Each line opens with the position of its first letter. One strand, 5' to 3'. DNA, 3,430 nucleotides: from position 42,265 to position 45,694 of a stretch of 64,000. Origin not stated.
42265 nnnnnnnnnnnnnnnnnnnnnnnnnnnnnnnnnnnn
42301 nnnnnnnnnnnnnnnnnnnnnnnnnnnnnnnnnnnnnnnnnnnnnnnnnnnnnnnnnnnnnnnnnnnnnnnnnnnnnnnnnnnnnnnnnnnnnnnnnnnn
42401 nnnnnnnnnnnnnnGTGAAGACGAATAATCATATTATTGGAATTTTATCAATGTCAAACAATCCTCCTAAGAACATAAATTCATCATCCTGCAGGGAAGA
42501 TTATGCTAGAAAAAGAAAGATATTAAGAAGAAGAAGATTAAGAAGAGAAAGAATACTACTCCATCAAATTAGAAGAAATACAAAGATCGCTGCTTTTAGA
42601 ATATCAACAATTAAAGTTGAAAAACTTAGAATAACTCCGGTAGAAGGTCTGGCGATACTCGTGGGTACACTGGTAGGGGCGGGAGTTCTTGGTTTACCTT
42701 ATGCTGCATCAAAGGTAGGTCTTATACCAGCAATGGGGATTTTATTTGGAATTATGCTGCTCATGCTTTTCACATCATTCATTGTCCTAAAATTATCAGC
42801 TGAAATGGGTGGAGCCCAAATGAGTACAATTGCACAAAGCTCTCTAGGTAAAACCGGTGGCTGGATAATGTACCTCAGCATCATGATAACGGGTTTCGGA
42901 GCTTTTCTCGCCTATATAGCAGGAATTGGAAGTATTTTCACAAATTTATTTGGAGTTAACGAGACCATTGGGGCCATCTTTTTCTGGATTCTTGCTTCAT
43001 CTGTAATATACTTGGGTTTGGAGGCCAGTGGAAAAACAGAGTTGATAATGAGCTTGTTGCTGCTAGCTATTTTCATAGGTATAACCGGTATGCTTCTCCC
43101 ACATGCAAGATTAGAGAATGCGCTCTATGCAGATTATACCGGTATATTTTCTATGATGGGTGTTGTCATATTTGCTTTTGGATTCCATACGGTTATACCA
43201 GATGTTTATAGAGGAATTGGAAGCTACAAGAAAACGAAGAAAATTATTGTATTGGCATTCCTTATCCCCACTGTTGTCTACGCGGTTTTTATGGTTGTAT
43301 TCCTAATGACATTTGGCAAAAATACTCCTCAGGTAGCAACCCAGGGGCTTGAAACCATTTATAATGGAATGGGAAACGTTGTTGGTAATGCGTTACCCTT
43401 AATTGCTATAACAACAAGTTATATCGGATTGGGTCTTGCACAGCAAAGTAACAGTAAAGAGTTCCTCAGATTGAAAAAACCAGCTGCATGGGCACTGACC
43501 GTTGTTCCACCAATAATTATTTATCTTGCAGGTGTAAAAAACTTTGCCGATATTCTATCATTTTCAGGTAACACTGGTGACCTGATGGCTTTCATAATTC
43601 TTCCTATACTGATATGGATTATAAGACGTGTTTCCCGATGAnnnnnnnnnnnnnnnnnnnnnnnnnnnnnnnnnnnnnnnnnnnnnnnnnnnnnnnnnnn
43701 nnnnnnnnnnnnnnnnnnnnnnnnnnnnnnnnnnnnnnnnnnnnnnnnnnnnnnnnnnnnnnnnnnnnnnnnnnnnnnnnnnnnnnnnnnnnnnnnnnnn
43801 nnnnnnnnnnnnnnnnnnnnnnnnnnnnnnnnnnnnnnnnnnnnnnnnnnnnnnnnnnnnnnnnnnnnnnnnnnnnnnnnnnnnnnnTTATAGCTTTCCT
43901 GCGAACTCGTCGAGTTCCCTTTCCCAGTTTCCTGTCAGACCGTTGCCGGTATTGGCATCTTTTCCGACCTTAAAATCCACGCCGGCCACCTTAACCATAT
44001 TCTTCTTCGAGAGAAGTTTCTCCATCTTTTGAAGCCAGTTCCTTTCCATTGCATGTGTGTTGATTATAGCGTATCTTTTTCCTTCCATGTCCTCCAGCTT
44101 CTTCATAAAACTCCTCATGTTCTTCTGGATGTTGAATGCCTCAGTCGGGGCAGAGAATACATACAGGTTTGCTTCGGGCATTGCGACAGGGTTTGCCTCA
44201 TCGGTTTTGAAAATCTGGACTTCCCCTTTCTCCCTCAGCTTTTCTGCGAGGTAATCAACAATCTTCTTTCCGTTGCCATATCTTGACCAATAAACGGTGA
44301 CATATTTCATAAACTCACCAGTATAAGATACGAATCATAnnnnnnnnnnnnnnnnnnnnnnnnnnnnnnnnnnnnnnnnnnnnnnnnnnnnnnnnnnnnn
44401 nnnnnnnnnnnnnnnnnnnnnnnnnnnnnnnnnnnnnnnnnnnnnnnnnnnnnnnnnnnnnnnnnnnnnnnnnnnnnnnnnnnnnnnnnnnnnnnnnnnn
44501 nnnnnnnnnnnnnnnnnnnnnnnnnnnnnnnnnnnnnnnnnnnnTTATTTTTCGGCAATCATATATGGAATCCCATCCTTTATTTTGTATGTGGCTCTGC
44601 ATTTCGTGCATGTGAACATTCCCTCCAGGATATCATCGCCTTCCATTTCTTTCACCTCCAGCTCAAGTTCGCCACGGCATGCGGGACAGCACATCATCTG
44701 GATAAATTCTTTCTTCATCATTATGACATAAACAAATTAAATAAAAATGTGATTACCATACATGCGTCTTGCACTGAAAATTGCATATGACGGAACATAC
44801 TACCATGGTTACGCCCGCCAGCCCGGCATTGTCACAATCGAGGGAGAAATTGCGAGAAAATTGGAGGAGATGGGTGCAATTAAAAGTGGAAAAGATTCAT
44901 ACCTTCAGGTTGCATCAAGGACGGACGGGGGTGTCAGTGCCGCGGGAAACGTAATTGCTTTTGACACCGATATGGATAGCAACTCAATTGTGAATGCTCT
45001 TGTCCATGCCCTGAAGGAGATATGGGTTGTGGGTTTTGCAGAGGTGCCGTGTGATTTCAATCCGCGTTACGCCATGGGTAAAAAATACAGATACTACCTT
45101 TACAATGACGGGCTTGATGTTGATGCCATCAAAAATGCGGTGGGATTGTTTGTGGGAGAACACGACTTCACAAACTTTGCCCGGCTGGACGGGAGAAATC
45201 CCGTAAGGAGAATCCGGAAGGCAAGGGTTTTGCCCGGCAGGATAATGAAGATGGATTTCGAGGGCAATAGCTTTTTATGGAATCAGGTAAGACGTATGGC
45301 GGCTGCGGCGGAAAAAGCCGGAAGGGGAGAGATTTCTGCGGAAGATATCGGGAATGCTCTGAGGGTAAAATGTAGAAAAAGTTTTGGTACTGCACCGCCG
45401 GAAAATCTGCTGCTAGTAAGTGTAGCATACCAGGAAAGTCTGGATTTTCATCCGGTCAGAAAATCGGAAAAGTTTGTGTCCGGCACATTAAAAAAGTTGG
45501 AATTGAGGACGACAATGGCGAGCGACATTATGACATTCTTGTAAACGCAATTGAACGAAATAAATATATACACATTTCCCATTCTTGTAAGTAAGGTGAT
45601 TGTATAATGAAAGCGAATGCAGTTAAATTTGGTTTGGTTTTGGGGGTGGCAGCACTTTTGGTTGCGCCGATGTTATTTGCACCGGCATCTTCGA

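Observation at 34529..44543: A ~10-kb AT-rich accessory island immediately 3' of tRNA-Pro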

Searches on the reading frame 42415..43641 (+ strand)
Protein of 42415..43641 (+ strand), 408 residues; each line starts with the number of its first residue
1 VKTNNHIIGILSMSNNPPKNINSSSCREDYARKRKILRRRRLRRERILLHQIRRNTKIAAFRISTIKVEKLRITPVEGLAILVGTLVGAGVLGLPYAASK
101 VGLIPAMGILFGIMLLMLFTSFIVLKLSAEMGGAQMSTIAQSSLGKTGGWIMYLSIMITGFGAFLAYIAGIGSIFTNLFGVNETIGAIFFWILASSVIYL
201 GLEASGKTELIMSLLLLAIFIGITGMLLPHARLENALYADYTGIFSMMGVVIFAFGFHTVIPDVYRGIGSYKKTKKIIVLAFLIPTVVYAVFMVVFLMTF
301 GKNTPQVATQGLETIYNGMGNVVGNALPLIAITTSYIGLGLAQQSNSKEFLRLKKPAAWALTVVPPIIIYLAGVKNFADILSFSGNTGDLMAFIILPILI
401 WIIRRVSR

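Call 4: search_protein_families(library=pfam, proteins=[window:42415-43641:+], max_evalue=0.01)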
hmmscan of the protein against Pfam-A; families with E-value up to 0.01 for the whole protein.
window:42415-43641:+ (408 aa): 2 families
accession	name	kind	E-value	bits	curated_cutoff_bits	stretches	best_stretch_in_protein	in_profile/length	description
PF03222.19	Trp_Tyr_perm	-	6.2e-30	105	22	1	77-405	7-362/393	Tryptophan/tyrosine permease family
PF01490.24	Aa_trans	-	3.9e-16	59.2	25.6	1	73-402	3-370/410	Transmembrane amino acid transporter protein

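Call 5: search_protein_families(library=padloc, proteins=[window:42415-43641:+], max_evalue=0.01)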
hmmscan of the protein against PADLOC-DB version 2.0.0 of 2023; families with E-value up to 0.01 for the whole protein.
window:42415-43641:+ (408 aa): 0 families

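Call 49: search_protein_families(library=ncbifam, proteins=[window:42415-43641:+], max_evalue=0.01)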
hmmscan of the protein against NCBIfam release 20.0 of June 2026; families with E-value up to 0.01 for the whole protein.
window:42415-43641:+ (408 aa): 3 families
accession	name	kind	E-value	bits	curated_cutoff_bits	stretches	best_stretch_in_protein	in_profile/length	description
TIGR00837.1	araaP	subfamily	3.9e-26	92.3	350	1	78-404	2-357/381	aromatic amino acid transporter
NF011711.0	PRK15132.1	equivalog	1.1e-17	64.2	482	1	79-406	9-362/403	tyrosine transporter TyrP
TIGR00912.1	2A0309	subfamily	0.0036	16.8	139.55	1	78-304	8-239/357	endospore germination permease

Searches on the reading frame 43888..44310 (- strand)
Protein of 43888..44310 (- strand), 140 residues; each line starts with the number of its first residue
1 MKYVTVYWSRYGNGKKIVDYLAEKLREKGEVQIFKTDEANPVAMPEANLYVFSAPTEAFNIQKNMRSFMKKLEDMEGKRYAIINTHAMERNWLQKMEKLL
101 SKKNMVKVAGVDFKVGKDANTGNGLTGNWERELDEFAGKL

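Call 4: search_protein_families(library=pfam, proteins=[window:43888-44310:-], max_evalue=0.01)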
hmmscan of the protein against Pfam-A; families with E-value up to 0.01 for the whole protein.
window:43888-44310:- (140 aa): 3 families
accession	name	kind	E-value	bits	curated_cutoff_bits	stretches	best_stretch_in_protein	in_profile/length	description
PF12724.12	Flavodoxin_5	-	1.3e-08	35.7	27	1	6-104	3-104/145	Flavodoxin domain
PF00258.30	Flavodoxin_1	-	2.2e-05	25.1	25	1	6-82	2-91/143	Flavodoxin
PF12641.12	Flavodoxin_3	-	0.0017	18.6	27.5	1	6-102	3-99/160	Flavodoxin domain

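Call 5: search_protein_families(library=padloc, proteins=[window:43888-44310:-], max_evalue=0.01)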
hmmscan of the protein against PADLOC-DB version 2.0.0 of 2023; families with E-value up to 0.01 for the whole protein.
window:43888-44310:- (140 aa): 1 family
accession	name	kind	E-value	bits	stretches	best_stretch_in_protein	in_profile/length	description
PDLC02002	SAVED2--SAVED_TM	-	0.0038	14.3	1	71-123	93-145/355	-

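Call 49: search_protein_families(library=ncbifam, proteins=[window:43888-44310:-], max_evalue=0.01)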
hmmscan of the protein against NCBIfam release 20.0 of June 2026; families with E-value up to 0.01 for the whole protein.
window:43888-44310:- (140 aa): 7 families
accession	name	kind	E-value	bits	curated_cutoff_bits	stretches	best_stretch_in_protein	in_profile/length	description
NF038196.1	ferrodoxin_EFR1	subfamily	1.5e-08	35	75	1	6-112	2-107/242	EFR1 family ferrodoxin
TIGR01753.1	flav_short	equivalog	1.8e-06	28.5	123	1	6-120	4-125/140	flavodoxin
NF004050.0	PRK05569.1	subfamily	0.00083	19.7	136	1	5-87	6-93/141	flavodoxin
NF004049.0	PRK05568.1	equivalog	0.0012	19.2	206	1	4-88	5-93/142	flavodoxin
NF045594.1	flavodox_BilS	equivalog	0.0017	18.3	155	1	3-76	1-70/160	flavodoxin family protein BilS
NF006739.0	PRK09267.1-5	subfamily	0.0019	18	175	1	3-84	3-87/168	flavodoxin FldA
NF008316.0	PRK11104.1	equivalog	0.0033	17.3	142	1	1-72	1-73/177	menaquinone-dependent protoporphyrinogen IX dehydrogenase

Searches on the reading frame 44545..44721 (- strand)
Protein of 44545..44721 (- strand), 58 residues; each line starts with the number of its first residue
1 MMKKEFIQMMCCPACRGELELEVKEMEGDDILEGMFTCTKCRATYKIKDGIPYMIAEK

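Call 17: search_protein_families(library=pfam, proteins=[window:44545-44721:-], max_evalue=0.01)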
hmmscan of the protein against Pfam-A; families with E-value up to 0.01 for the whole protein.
window:44545-44721:- (58 aa): 5 families
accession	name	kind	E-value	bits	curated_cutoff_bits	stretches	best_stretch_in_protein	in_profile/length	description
PF03966.22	Trm112p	-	1.5e-10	41.2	22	1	3-50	1-40/40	Trm112p-like protein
PF25206.1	DUF7836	-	7.8e-05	22.9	26.7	1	2-47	1-42/59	Domain of unknown function (DUF7836)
PF24042.1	DUF7351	-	0.0037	17.5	31.2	1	11-50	68-109/177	Domain of unknown function (DUF7351)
PF13717.11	Zn_ribbon_4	-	0.0063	16.9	30.3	0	36-49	3-16/36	zinc-ribbon domain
PF12760.12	Zn_ribbon_IS1595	-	0.0075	16.6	25.4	1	10-44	19-46/46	Transposase zinc-ribbon domain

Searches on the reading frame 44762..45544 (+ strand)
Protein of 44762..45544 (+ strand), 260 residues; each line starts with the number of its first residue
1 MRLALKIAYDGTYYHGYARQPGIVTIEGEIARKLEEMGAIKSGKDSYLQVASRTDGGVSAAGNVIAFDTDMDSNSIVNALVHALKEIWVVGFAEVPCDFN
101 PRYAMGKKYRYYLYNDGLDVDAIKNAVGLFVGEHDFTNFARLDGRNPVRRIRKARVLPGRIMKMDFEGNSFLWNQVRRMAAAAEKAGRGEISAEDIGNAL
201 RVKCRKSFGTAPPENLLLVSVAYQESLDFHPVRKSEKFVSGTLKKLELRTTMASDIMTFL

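Call 17: search_protein_families(library=pfam, proteins=[window:44762-45544:+], max_evalue=0.01)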
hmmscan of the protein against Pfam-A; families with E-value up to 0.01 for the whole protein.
window:44762-45544:+ (260 aa): 1 family
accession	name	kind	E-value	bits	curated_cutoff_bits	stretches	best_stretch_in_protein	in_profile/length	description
PF01416.25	PseudoU_synth_1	-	1.7e-23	83.5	23.3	1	127-223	2-107/108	tRNA pseudouridine synthase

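Call 20: find_encoding_contigs(protein=window:44762-45544:+, flank=10000, max_places=10)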
Protein window:44762-45544:+ (260 aa): no gene with exactly this product is on record in the collection.

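Call 21: find_related_loci(query=window:44762-45544:+, collection=genome_contigs, flank=10000)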
Query window:44762-45544:+ (260 aa) in genome_contigs; peptide patterns used: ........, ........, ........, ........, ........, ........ (x = any residue, [..] = any of these).
114 stretches matched a pattern; 57 encode a relative of the query (tblastn E <= 1e-3); 57 distinct loci.
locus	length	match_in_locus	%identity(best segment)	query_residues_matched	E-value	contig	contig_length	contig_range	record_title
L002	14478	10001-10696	40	2-233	2e-46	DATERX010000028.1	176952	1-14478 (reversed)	MAG TPA_asm: Candidatus Methanomethylophilaceae archaeon isolate SMAG_U9086 k141_61400, whole genome shotgun sequence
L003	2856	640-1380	38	2-246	5e-44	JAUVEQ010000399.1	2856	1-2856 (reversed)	MAG: Methanobacteriota archaeon isolate CSMAG_327 CSMAG_327_k141_3781545_length_2856_cov_7.8866, whole genome shotgun se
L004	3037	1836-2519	37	2-223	3e-39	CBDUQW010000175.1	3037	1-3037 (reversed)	MAG TPA_asm: uncultured Thermoplasmata archaeon isolate SRR22302361_binner123_Refined_80 genome assembly, contig: ERZ257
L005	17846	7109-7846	37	1-243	1e-38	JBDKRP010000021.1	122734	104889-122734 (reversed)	MAG: Methanoregulaceae archaeon isolate 5_bin.90 c_000000182097, whole genome shotgun sequence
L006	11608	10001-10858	32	2-260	4e-35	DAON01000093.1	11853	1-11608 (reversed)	MAG TPA_asm: Euryarchaeota archaeon UBA220 UBA220_contig_59590, whole genome shotgun sequence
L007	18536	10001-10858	31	2-260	2e-34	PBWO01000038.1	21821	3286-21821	MAG: Methanobacteriota archaeon isolate RS814 TaraRedSea_contig_4969, whole genome shotgun sequence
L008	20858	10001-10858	32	2-260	1e-33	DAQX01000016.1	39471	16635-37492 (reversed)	MAG TPA_asm: Euryarchaeota archaeon UBA86 UBA86_contig_6173, whole genome shotgun sequence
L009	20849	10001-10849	32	2-257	3e-33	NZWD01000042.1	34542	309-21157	MAG: Methanobacteriota archaeon isolate NAT54 144204, whole genome shotgun sequence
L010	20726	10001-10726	32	1-226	5e-33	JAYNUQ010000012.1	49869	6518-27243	MAG: Candidatus Poseidoniales archaeon isolate 139536_S27_maxbin_bins.tsv.039 NODE_305_length_49869_cov_11.685751, whole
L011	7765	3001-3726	33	1-226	1e-32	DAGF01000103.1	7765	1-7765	MAG TPA_asm: Euryarchaeota archaeon UBA549 UBA549_contig_69297, whole genome shotgun sequence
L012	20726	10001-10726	32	1-226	1e-32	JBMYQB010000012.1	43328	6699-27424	MAG: Poseidonia sp. isolate ME_XS_2305_bin_45 ME_XS_2305_bin_45_11, whole genome shotgun sequence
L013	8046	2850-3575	33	1-226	4e-32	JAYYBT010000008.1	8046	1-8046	MAG: Thermoplasmatota archaeon isolate XS_MAG27 XS_MAG27_0008, whole genome shotgun sequence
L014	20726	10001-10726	33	1-226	6e-32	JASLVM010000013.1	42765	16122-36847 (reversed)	MAG: Poseidonia sp. isolate ETNP17_MAG_14 NODE_13_length_42765_cov_9.816974, whole genome shotgun sequence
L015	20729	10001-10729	34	1-227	1e-31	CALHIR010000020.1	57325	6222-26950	MAG: Candidatus Poseidoniaceae archaeon isolate S1_Bin_MAXBIN__140_1 genome assembly, contig: c_000003185447, whole geno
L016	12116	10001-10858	31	2-260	1e-31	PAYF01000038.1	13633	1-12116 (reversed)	MAG: Methanobacteriota archaeon isolate SAT11 255382, whole genome shotgun sequence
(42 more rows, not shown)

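Call 22: find_homologous_proteins(query=window:44762-45544:+, max_evalue=1e-40)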
Query window:44762-45544:+ (260 aa): 626 proteins with E <= 1e-40 among 1999 candidates; the best 120 are listed.
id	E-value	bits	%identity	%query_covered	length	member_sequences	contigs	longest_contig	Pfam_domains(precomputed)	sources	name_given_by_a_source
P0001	1.9e-169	580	100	100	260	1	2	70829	PF01416.26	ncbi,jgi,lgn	-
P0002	8.6e-110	384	68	99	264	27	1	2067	PF01416.26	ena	-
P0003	4.2e-109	382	67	98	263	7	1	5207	PF01416.26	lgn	-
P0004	5.3e-109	382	65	100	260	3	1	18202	PF01416.26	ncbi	-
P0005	1.5e-108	380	66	100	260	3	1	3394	PF01416.26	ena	-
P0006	2.3e-108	380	66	100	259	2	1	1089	PF01416.26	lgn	-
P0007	3.1e-108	379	64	100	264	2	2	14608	PF01416.26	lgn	-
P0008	1.2e-107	377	67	99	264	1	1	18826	PF01416.26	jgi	-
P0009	2.1e-106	373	66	99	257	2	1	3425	PF01416.26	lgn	-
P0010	2.9e-96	340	61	100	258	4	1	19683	PF01416.26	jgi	-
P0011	2.3e-88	314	58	100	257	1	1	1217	PF01416.26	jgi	jgi:tRNA pseudouridine38-40 synthase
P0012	6.3e-82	293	54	100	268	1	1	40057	PF01416.26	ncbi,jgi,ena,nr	ncbi:MAG: tRNA pseudouridine(38-40) synthase TruA [Thermoplasmata archaeon]|nr:MAG: tRNA pseudouridi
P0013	6.2e-78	280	57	88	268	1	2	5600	PF01416.26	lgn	-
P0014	6.8e-77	277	53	90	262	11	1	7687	PF01416.26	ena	-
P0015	9.2e-73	263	49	100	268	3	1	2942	PF01416.26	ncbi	-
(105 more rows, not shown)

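Call 23: find_encoding_contigs(protein=P0001, flank=10000, max_places=10)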
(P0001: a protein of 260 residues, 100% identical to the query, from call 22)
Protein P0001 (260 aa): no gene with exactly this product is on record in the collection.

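Call 24: find_encoding_contigs(protein=P0004, flank=10000, max_places=6)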
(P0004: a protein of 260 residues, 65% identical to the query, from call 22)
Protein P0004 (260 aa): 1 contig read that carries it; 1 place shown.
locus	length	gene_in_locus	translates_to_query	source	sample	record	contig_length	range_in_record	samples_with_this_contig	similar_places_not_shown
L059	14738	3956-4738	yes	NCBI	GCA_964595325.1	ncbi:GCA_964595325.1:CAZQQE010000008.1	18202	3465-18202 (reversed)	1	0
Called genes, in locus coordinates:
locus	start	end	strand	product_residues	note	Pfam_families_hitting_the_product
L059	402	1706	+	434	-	PF00270:DEAD, PF04851:ResIII, PF00271:Helicase_C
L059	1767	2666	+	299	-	PF00892:EamA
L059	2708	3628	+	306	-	PF01073:3Beta_HSD, PF01370:Epimerase, PF04321:RmlD_sub_bind, PF13460:NAD_binding_10 (weak), PF16363:GDP_Man_Dehyd, PF07993:NAD_binding_4 (weak)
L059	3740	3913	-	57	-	PF03966:Trm112p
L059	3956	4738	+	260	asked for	PF01416:PseudoU_synth_1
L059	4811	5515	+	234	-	-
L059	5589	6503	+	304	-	PF01040:UbiA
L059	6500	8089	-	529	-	PF23613:ELP3_N, PF04055:Radical_SAM, PF16199:Radical_SAM_C, PF00583:Acetyltransf_1 (weak)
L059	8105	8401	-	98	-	-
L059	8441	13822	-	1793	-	PF18911:PKD_4, PF00801:PKD, PF18911:PKD_4, PF00801:PKD, PF18911:PKD_4, PF00801:PKD, PF18911:PKD_4, PF00801:PKD, +25 more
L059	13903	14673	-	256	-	PF17244:CDC24_OB3 (faint), PF01336:tRNA_anti-codon (weak)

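Call 25: find_encoding_contigs(protein=P0008, flank=10000, max_places=6)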
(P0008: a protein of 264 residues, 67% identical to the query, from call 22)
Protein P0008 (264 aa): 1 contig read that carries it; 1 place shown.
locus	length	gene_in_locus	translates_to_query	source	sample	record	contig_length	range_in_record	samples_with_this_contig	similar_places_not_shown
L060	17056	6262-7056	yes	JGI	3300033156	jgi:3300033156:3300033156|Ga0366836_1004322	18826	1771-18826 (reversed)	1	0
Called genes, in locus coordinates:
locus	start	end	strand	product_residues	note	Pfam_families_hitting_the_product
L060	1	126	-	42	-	?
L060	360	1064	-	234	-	PF01364:Peptidase_C25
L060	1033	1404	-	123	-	-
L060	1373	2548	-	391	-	PF08126:Propeptide_C25 (faint), PF01364:Peptidase_C25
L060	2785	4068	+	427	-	PF00270:DEAD, PF04851:ResIII, PF00271:Helicase_C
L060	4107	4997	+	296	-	PF00892:EamA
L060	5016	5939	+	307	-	PF01073:3Beta_HSD, PF01370:Epimerase, PF02719:Polysacc_synt_2 (weak), PF04321:RmlD_sub_bind, PF16363:GDP_Man_Dehyd, PF13460:NAD_binding_10, PF07993:NAD_binding_4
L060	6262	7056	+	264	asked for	PF01416:PseudoU_synth_1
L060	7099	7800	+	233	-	-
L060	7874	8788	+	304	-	PF01040:UbiA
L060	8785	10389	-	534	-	PF23613:ELP3_N, PF04055:Radical_SAM, PF16199:Radical_SAM_C, PF00583:Acetyltransf_1 (weak)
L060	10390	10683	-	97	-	-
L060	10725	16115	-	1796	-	PF18911:PKD_4, PF00801:PKD, PF18911:PKD_4, PF00801:PKD, PF18911:PKD_4, PF00801:PKD, PF18911:PKD_4, PF00801:PKD, +23 more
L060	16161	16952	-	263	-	PF21473:OB_Ssb-like (faint), PF01336:tRNA_anti-codon (weak)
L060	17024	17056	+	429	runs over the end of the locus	PF00215:OMPdecase, PF04131:NanE (weak), PF03737:RraA-like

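Call 39: find_encoding_contigs(protein=P0007, flank=10000, max_places=4)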
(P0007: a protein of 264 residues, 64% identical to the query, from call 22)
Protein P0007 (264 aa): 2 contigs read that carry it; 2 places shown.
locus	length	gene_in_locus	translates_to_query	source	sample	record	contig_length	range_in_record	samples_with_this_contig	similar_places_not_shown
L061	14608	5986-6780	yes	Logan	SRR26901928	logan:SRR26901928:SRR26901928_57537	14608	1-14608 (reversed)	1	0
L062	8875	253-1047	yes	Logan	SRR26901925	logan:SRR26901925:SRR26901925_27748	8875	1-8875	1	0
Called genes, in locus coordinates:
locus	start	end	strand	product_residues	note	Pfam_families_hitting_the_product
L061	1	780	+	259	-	?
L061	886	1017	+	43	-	PF00352:TBP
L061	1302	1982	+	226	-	PF00801:PKD, PF18911:PKD_4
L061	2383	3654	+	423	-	PF00270:DEAD, PF04851:ResIII (weak), PF00271:Helicase_C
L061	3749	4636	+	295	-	PF00892:EamA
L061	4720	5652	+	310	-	PF01073:3Beta_HSD, PF01370:Epimerase, PF02719:Polysacc_synt_2 (weak), PF04321:RmlD_sub_bind (weak), PF13460:NAD_binding_10 (weak), PF16363:GDP_Man_Dehyd, PF07993:NAD_binding_4 (weak)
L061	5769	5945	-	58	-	PF03966:Trm112p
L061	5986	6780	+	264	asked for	PF01416:PseudoU_synth_1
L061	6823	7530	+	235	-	-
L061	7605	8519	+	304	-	PF01040:UbiA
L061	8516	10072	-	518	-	PF23613:ELP3_N, PF04055:Radical_SAM, PF16199:Radical_SAM_C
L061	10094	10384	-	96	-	-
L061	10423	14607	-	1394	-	?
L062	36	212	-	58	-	PF03966:Trm112p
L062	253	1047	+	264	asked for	PF01416:PseudoU_synth_1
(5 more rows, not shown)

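Call 40: find_encoding_contigs(protein=P0010, flank=10000, max_places=4)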
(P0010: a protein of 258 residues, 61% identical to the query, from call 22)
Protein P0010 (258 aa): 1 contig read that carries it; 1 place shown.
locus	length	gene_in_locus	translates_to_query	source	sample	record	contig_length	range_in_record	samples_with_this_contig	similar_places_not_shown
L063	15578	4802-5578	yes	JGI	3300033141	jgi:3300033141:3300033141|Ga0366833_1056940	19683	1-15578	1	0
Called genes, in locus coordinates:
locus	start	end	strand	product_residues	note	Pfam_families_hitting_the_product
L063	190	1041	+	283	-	PF13229:Beta_helix (weak)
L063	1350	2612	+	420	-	PF00270:DEAD, PF04851:ResIII (weak), PF00271:Helicase_C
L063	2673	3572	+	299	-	PF00892:EamA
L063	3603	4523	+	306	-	PF01073:3Beta_HSD, PF01370:Epimerase, PF02719:Polysacc_synt_2 (faint), PF04321:RmlD_sub_bind, PF07993:NAD_binding_4 (faint), PF13460:NAD_binding_10 (weak), PF16363:GDP_Man_Dehyd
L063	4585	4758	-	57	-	PF03966:Trm112p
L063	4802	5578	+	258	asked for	PF01416:PseudoU_synth_1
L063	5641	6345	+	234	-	-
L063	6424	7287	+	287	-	PF01040:UbiA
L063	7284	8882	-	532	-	PF23613:ELP3_N, PF04055:Radical_SAM, PF16199:Radical_SAM_C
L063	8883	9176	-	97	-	-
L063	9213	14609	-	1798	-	PF00801:PKD, PF18911:PKD_4, PF00801:PKD, PF18911:PKD_4, PF00801:PKD, PF18911:PKD_4, PF00801:PKD, PF18911:PKD_4, +19 more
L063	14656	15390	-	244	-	PF01336:tRNA_anti-codon (weak), PF17244:CDC24_OB3 (faint)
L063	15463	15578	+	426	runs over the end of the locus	PF00215:OMPdecase, PF00977:His_biosynth (weak), PF03737:RraA-like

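Call 41: find_encoding_contigs(protein=P0012, flank=10000, max_places=4)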
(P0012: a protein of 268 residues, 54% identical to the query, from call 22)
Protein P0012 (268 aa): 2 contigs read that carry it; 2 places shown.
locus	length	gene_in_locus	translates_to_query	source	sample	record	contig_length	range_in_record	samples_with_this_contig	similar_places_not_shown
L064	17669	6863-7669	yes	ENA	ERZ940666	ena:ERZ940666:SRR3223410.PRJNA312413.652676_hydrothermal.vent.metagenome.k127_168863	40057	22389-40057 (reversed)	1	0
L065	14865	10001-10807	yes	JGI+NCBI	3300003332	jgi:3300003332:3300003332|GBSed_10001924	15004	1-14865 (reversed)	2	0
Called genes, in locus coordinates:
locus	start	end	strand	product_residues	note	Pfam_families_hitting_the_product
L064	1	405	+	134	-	?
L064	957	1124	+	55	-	PF12837:Fer4_6 (faint), PF13237:Fer4_10 (weak), PF00037:Fer4, PF14697:Fer4_21, PF12838:Fer4_7, PF13187:Fer4_9 (weak), PF12797:Fer4_2 (weak), PF00037:Fer4 (weak), +2 more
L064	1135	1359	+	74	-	PF18046:FKBP26_C (weak), PF01106:NifU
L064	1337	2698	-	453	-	PF13660:DUF4147, PF05161:MOFRL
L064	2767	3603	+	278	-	-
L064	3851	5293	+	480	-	PF00474:SSF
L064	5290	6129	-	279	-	-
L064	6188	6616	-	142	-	PF00072:Response_reg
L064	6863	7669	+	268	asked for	PF01416:PseudoU_synth_1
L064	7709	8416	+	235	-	-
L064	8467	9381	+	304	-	PF01040:UbiA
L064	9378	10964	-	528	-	PF23613:ELP3_N, PF04055:Radical_SAM, PF16199:Radical_SAM_C, PF00583:Acetyltransf_1 (weak), PF13508:Acetyltransf_7 (faint)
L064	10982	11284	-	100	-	-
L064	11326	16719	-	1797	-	PF18911:PKD_4, PF00801:PKD, PF18911:PKD_4, PF00801:PKD, PF18911:PKD_4, PF00801:PKD, PF18911:PKD_4, PF00801:PKD, +16 more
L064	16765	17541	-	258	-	PF01336:tRNA_anti-codon (weak)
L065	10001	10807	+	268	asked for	PF01416:PseudoU_synth_1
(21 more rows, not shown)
